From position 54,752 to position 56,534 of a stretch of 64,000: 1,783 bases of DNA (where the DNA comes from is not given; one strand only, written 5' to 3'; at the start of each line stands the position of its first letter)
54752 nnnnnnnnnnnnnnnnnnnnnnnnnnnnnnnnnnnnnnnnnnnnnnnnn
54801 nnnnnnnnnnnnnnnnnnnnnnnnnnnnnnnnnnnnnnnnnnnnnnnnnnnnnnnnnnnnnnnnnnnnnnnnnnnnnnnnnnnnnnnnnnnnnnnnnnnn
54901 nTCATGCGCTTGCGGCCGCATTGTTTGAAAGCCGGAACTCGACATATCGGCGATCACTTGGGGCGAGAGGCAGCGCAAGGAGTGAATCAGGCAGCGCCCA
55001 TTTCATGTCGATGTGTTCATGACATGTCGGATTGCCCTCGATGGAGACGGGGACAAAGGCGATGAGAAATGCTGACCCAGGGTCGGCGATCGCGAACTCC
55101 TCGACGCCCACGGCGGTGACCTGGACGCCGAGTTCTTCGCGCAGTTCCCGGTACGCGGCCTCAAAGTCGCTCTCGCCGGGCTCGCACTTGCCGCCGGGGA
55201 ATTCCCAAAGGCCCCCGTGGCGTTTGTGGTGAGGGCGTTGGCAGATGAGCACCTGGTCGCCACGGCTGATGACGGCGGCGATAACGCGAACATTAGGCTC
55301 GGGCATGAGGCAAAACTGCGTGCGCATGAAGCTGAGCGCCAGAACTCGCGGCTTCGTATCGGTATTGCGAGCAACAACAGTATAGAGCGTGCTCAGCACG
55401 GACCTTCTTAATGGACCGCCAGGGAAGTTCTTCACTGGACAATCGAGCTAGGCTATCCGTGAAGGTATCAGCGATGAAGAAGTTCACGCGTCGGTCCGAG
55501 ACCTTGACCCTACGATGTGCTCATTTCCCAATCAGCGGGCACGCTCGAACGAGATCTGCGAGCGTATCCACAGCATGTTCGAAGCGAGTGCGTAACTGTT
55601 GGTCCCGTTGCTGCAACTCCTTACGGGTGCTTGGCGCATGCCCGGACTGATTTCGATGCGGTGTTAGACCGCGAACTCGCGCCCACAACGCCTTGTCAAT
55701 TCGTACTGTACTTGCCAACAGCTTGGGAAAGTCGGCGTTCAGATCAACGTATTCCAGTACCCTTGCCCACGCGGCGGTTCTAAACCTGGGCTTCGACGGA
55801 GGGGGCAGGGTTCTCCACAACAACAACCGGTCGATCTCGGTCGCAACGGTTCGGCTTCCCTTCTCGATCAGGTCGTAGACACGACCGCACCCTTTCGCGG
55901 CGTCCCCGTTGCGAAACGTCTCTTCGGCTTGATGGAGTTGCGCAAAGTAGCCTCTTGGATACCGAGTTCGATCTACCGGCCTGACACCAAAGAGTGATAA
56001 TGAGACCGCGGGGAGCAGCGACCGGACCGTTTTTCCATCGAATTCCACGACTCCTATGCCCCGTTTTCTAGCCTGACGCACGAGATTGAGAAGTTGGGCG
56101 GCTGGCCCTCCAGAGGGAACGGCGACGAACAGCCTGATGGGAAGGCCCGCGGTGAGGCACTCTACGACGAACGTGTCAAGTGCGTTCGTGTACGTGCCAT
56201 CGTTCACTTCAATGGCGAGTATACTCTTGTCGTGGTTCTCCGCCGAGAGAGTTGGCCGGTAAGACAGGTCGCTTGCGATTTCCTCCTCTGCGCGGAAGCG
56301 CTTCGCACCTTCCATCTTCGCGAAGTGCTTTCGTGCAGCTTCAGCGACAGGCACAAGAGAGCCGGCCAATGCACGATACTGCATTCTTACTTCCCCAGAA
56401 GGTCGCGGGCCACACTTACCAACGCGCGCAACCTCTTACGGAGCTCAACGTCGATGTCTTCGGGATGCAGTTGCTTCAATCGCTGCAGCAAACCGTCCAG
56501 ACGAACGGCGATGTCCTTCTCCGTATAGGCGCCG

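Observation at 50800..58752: Candidate multi-gene defence / DNA-adduct-processing operon: Dam methylase - ParB-like - unknown(HEPN-like?) | NUDIX - SprT-like protease - HIT-PLD-helicase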

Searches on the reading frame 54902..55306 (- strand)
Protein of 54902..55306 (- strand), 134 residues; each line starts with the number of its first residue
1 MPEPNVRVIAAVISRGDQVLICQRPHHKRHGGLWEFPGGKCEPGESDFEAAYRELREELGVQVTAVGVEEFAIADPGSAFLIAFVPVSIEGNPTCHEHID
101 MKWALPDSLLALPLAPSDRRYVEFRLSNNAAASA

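Call 32: search_protein_families(library=ncbifam, proteins=[window:54902-55306:-], max_evalue=0.01)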
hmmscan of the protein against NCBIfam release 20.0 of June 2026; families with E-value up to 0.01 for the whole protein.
window:54902-55306:- (134 aa): 24 families
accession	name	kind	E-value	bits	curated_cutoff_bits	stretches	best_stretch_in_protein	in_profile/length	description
NF007834.0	PRK10546.1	equivalog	1.2e-25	89.9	156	1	6-131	4-131/135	pyrimidine (deoxy)nucleoside triphosphate diphosphatase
NF006530.0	PRK08999.1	equivalog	4.8e-25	88.3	245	1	4-122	4-125/315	Nudix family hydrolase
NF008044.0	PRK10776.1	equivalog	4.6e-14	52.4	148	1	14-120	13-121/130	8-oxo-dGTP diphosphatase MutT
TIGR00586.1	mutt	equivalog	6.5e-13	48.8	97.9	1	10-66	9-66/129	8-oxo-dGTP diphosphatase MutT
TIGR02705.1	nudix_YtkD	equivalog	1.7e-09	37.4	154.4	1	11-65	29-78/156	RNA deprotection pyrophosphohydrolase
NF041652.1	Nud_hyd_Dein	equivalog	1.8e-07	31.5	200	1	14-66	22-77/152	Nudix hydrolase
NF001938.0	PRK00714.1-5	equivalog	6.2e-07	28.9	116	1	10-64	18-77/172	RNA pyrophosphohydrolase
NF001937.0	PRK00714.1-4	equivalog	1.4e-06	28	139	1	8-67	13-66/161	RNA pyrophosphohydrolase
NF012016.0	PRK15472.1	equivalog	1.4e-06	28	95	1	8-75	6-74/141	nucleoside triphosphatase NudI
NF006961.0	PRK09438.1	equivalog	1.9e-06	27.4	103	1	8-65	11-65/151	dihydroneopterin triphosphate diphosphatase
NF001299.0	PRK00241.1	equivalog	5.6e-06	26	158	1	10-66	139-193/263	NAD(+) diphosphatase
NF001936.0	PRK00714.1-3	equivalog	7.9e-06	25.8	118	1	16-62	22-65/155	RNA pyrophosphohydrolase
NF001934.0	PRK00714.1-1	equivalog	8.8e-06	25.3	241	1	12-67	15-66/176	RNA pyrophosphohydrolase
NF001935.0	PRK00714.1-2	equivalog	1.6e-05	24.5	259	1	13-66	16-65/183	RNA pyrophosphohydrolase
NF003786.0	PRK05379.1-2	equivalog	5.9e-05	22.4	397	1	9-64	221-275/354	bifunctional nicotinamide-nucleotide adenylyltransferase/Nudix hydroxylase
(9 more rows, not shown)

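Call 33: search_protein_families(library=phrogs, proteins=[window:54902-55306:-], max_evalue=0.001)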
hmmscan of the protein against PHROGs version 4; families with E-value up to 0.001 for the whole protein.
window:54902-55306:- (134 aa): 7 families
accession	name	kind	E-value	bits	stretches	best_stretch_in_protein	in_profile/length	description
phrog_1198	-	other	9.1e-20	72.4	1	2-120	35-161/253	MutT/NUDIX hydrolase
phrog_15528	-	head and packaging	8.4e-09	35.3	1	8-117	524-630/794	portal protein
phrog_1185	-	other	1.4e-08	35.5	1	30-63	177-210/301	nudix hydrolase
phrog_6216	-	unknown function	9.8e-08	32.1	1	11-66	7-58/545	-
phrog_19657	-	other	2.2e-06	28.7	1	32-63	59-90/176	nudix hydrolase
phrog_10313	-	other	1.3e-05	26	1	17-66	26-72/159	nudix hydrolase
phrog_25541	-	unknown function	0.00071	20.1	0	10-65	78-129/210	-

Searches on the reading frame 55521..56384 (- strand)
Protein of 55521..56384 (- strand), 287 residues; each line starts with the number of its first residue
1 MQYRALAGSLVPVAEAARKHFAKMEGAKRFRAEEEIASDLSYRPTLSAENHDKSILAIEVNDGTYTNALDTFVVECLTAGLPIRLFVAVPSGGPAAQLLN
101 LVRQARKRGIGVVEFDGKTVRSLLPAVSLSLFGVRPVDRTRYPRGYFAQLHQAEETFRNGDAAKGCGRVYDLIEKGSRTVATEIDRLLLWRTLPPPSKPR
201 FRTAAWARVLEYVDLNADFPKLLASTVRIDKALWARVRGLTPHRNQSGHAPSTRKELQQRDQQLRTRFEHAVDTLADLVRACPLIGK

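Call 3: search_protein_families(library=pfam, proteins=[window:55521-56384:-], max_evalue=0.01)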
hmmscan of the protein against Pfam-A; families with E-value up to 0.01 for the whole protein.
window:55521-56384:- (287 aa): 0 families

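Call 4: search_protein_families(library=padloc, proteins=[window:55521-56384:-], max_evalue=0.01)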
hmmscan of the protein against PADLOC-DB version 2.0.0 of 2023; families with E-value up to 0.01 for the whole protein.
window:55521-56384:- (287 aa): 0 families

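Call 26: find_homologous_proteins(query=window:55521-56384:-)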
Query window:55521-56384:- (287 aa): 36 proteins with E <= 0.001 among 3348 candidates.
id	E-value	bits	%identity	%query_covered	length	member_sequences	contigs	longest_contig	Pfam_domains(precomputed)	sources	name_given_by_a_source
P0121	3.2e-187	638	100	100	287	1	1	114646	-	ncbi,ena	-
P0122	2.9e-116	405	64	99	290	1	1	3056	-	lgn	-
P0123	1.1e-109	384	62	100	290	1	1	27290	-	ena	-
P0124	8.6e-109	381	60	100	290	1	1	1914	-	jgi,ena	-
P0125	3.2e-108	379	59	100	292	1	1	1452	-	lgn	-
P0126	3.0e-107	376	62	100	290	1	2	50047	-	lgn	-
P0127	8.7e-106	371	60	99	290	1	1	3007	-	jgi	jgi:hypothetical protein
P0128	1.0e-105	371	60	98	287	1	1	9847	-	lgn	-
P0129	7.2e-104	365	60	99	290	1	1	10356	-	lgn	-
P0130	1.4e-102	360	59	99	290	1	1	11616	-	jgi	jgi:hypothetical protein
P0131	5.8e-96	339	56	99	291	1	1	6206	-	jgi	jgi:hypothetical protein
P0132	8.2e-96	338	55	99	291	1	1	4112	-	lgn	-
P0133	9.1e-95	335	58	98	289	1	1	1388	-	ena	-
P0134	1.5e-89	318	53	99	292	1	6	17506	-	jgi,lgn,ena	-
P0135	8.6e-89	315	52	99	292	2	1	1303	-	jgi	jgi:hypothetical protein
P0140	8.5e-57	210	42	98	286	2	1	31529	-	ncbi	-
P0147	9.2e-49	184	38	98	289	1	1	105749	-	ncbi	-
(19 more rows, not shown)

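Call 27: find_encoding_contigs(protein=P0126, flank=7000, max_places=2)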
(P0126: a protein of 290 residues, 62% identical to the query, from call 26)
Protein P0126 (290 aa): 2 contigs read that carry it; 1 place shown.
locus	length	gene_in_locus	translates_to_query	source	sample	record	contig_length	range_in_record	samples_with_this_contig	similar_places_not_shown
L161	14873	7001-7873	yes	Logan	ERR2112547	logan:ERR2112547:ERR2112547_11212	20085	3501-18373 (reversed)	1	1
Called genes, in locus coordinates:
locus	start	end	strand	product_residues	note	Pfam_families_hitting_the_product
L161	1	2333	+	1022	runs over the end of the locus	PF04851:ResIII (weak)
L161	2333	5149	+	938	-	PF01555:N6_N4_Mtase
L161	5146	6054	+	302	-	PF02086:MethyltransfD12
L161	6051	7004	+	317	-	PF02195:ParB_N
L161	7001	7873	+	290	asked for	-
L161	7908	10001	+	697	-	PF00580:UvrD-helicase (weak), PF13245:AAA_19 (weak), PF13361:UvrD_C, PF13538:UvrD_C_2 (faint)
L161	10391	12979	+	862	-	PF13191:AAA_16 (faint), PF05729:NACHT, PF00805:Pentapeptide (faint), PF13599:Pentapeptide_4 (weak)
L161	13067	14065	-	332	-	PF00072:Response_reg (weak), PF10137:CAP12-PCTIR_TIR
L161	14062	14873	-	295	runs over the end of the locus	PF00072:Response_reg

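Call 28: find_encoding_contigs(protein=P0147, flank=7000, max_places=2)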
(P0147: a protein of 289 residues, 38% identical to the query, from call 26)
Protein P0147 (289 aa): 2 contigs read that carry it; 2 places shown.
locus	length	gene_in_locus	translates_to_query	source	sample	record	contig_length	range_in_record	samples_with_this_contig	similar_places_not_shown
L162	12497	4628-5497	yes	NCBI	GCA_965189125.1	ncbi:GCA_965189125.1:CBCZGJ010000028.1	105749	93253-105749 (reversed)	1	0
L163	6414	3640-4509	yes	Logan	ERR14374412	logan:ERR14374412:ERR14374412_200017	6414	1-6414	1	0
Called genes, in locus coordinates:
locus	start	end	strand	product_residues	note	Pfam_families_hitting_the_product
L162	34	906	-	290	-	PF01048:PNP_UDP_1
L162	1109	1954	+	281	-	PF00106:adh_short, PF08659:KR (weak), PF13561:adh_short_C2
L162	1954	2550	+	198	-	PF02798:GST_N, PF13417:GST_N_3, PF13409:GST_N_2 (weak), PF00043:GST_C (weak)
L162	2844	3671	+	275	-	PF02086:MethyltransfD12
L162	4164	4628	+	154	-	-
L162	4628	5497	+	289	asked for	-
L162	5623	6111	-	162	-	-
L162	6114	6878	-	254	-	PF00106:adh_short, PF08659:KR, PF13561:adh_short_C2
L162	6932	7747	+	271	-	PF00106:adh_short, PF08659:KR, PF13561:adh_short_C2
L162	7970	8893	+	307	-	PF13480:Acetyltransf_6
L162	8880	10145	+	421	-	PF13535:ATP-grasp_4 (weak)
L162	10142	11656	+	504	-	PF07690:MFS_1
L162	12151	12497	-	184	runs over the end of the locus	PF00782:DSPc (weak)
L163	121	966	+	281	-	PF00106:adh_short, PF08659:KR (weak), PF13561:adh_short_C2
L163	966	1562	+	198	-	PF02798:GST_N, PF13417:GST_N_3, PF13409:GST_N_2 (weak), PF00043:GST_C (weak)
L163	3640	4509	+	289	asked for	-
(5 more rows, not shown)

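Call 29: find_encoding_contigs(protein=P0140, flank=7000, max_places=2)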
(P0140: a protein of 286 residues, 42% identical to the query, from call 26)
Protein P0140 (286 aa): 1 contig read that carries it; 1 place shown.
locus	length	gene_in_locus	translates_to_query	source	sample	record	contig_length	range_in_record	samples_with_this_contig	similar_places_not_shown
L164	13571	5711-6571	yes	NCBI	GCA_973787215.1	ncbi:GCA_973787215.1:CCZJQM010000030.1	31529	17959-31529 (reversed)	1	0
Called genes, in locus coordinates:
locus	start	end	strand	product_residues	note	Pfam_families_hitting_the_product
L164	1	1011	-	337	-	?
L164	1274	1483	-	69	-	PF07927:HicA_toxin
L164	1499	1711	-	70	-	PF21748:UPF0150 (weak), PF15919:HicB_lk_antitox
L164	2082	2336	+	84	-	-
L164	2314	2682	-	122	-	-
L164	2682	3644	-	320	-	PF14072:DndB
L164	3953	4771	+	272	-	PF02086:MethyltransfD12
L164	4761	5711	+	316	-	PF02195:ParB_N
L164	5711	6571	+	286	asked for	-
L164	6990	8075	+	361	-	PF03576:Peptidase_S58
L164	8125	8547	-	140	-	-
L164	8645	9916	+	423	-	PF02403:Seryl_tRNA_N, PF00587:tRNA-synt_2b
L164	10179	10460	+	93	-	-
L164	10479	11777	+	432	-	PF02812:ELFV_dehydrog_N, PF00208:ELFV_dehydrog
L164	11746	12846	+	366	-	PF08543:Phos_pyr_kin, PF00294:PfkB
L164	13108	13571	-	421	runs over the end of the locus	PF01979:Amidohydro_1, PF12890:DHOase, PF07969:Amidohydro_3 (weak)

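Call 32: search_protein_families(library=ncbifam, proteins=[window:55521-56384:-], max_evalue=0.01)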
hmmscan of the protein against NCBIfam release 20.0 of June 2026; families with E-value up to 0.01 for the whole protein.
window:55521-56384:- (287 aa): 0 families

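Call 33: search_protein_families(library=phrogs, proteins=[window:55521-56384:-], max_evalue=0.001)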
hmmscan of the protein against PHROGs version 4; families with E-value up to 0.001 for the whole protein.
window:55521-56384:- (287 aa): 0 families

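Call 47: predict_structure(alignment_id=A3)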
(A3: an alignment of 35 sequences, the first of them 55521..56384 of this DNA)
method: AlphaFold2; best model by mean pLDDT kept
length: 287 residues; sequences in the alignment: 35
mean_pLDDT: 93.1   pTM: 0.84
mean pLDDT of the five models: 93.1, 92.7, 92.4, 91.7, 91.7
residues with pLDDT >= 90: 245; 70-90: 41; 50-70: 1; < 50: 0
segments of 3 or more residues with pLDDT < 50: none
pLDDT, mean of each block of 10 residues (from residue 1): 93 97 95 90 94 94 92 93 96 92 94 95 93 91 95 91 94 96 95 86 95 96 95 96 82 92 94 97 84
secondary structure, 60 per line:
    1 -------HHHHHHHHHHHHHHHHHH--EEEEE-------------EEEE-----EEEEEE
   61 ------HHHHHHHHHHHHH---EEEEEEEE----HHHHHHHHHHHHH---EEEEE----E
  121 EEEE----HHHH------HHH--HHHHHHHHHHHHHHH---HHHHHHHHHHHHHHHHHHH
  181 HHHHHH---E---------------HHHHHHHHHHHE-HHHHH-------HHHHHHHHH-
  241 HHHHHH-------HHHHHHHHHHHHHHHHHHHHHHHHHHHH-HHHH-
elements in order: H8-25 E28-32 E46-49 E55-60 H67-79 E83-90 H95-107 E111-115 E120-124 H129-132 H144-158 H162-186 H206-216 H219-223 H231-239 H241-246 H254-281 H283-286

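Call 51: fold_search(model_id=the predicted structure, library=pdb)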
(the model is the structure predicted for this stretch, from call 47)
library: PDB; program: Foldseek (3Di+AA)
matches with E <= 10: 855; with E <= 0.001: 0
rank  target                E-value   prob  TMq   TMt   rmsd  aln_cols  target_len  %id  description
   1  3dnx                  1.2e-03  1.00  0.30  0.53  11.8       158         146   16  SPO1766 protein of unknown function from Silicibacter pomeroyi. (released 2008-09-02)
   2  4dap                  1.8e-03  1.00  0.25  0.30   6.7       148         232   12  The structure of Escherichia coli SfsA (released 2013-08-14)
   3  5gke_A                1.5e-02  1.00  0.28  0.33   6.4       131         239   21  Structure of EndoMS-dsDNA1 complex (released 2016-11-02)
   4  7tcb_B                3.0e-02  0.97  0.25  0.37   5.7       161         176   10  Crystal Structure of the YaeQ Family Protein VPA0551 from Vibrio parahaemolyticus (released 2022-01-05)
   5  2inb                  3.1e-02  0.98  0.25  0.48   5.6       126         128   16  Crystal structure of an XisH family protein (ZP_00107633.1) from Nostoc punctiforme PCC 73102 at 1.60 A resolution (released 2006-10-24)
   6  7tcb_C                3.3e-02  0.97  0.24  0.36   5.8       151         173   11  Crystal Structure of the YaeQ Family Protein VPA0551 from Vibrio parahaemolyticus (released 2022-01-05)
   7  2okf_A                3.8e-02  0.98  0.25  0.47   5.8       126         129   16  CRYSTAL STRUCTURE OF A FDXN ELEMENT EXCISION CONTROLLING FACTOR PROTEIN (AVA_3312) FROM ANABAENA VARIABILIS AT 1.60 A  (released 2007-01-30)
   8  4xqk_A                3.8e-02  0.82  0.25  0.06  12.6       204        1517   12  ATP-dependent Type ISP restriction-modification enzyme LlaBIII bound to DNA (released 2015-09-16)
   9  6tug_G                3.8e-02  0.63  0.27  0.20  21.4       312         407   13  Enterococcus italicus Csm6 bound to cyclic hexa-2'-fluoro-hexa-dAMP (released 2020-02-26)
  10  6tug_A                3.8e-02  0.51  0.25  0.19  18.8       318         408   13  Enterococcus italicus Csm6 bound to cyclic hexa-2'-fluoro-hexa-dAMP (released 2020-02-26)
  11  2vld_A                4.1e-02  1.00  0.29  0.36   7.0       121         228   13  crystal structure of a repair endonuclease from Pyrococcus abyssi (released 2009-05-19)
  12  7tcb_D                4.5e-02  0.99  0.25  0.39   4.6       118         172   16  Crystal Structure of the YaeQ Family Protein VPA0551 from Vibrio parahaemolyticus (released 2022-01-05)
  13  2vld_B                4.8e-02  0.99  0.28  0.34   7.5       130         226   16  crystal structure of a repair endonuclease from Pyrococcus abyssi (released 2009-05-19)
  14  6p4o_B                5.3e-02  0.87  0.21  0.14   8.6       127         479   13  Complex of XPB helicase with Bax1 endonuclease from Sulfurisphaera tokodaii at 3.15 Angstroms resolution (released 2020-06-03)
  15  7edb_A                6.2e-02  0.95  0.24  0.21   5.2       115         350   18  EcoT38I restriction endonuclease complexed with DNA (released 2022-03-16)
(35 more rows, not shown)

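Call 62: find_related_loci(query=A3, collection=viral_contigs, flank=6000)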
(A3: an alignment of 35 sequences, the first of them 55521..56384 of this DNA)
Query A3 (287 aa) in viral_contigs; peptide patterns used: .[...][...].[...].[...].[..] (x = any residue, [..] = any of these).
39 stretches matched a pattern, but none encodes a relative of the query by tblastn (E <= 1e-3).

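Call 65: search_dna_similar(query=window:55521-56384:-, collection=plasmids, mode=protein, max_evalue=0.00001, max_rows=15)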
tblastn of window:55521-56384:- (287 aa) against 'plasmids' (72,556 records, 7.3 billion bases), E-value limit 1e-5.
No match.

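Call 75: search_protein_families(library=pfam, alignment_id=A3, max_evalue=10)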
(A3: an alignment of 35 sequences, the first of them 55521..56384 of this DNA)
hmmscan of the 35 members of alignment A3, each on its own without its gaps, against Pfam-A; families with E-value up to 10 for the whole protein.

A. member 1, window:55521-56384:- (287 aa): 0 families

B. families by the number of members that match (of 35 scanned): 5 families
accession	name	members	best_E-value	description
PF02371.22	Transposase_20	2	0.022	Transposase IS116/IS110/IS902 family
PF05942.16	PaREP1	1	0.071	Archaeal PaREP1/PaREP8 family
PF21169.3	Fan1_SAP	1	0.14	Fanconi-associated nuclease 1, SAP subdomain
PF04512.18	Baculo_PEP_N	1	0.17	Baculovirus polyhedron envelope protein, PEP, N terminus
PF21917.1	NMB0537_N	1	3.7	N-terminal region of NMB0537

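Call 86: search_protein_representatives(alignment_id=A3)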
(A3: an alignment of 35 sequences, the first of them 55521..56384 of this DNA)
Query: 35 sequences, 290 profile positions. Proteins with E-value up to 0.001 (for the whole library): 368; up to 1e-10: 249; up to 1e-30: 146. The best 150 are listed.
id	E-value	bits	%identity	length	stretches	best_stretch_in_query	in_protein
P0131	2.2e-112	391.7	-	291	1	1-289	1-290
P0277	5.9e-108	377.1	-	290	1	1-289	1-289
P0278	1.3e-106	372.7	-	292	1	1-289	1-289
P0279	1.3e-106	372.7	-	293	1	1-287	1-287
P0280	2.5e-103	361.9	-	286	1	3-289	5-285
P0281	3.5e-101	354.9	-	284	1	1-289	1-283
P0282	3.0e-100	351.8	-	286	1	1-289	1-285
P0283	2.7e-99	348.7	-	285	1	1-289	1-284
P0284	1.3e-98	346.4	-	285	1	1-289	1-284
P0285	1.7e-98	346.1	-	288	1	1-289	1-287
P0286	4.7e-98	344.6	-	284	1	1-289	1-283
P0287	7.7e-98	343.9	-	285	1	1-286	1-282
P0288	1.1e-97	343.4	-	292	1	1-289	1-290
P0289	1.5e-97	343.0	-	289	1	1-289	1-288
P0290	2.7e-97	342.1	-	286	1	1-289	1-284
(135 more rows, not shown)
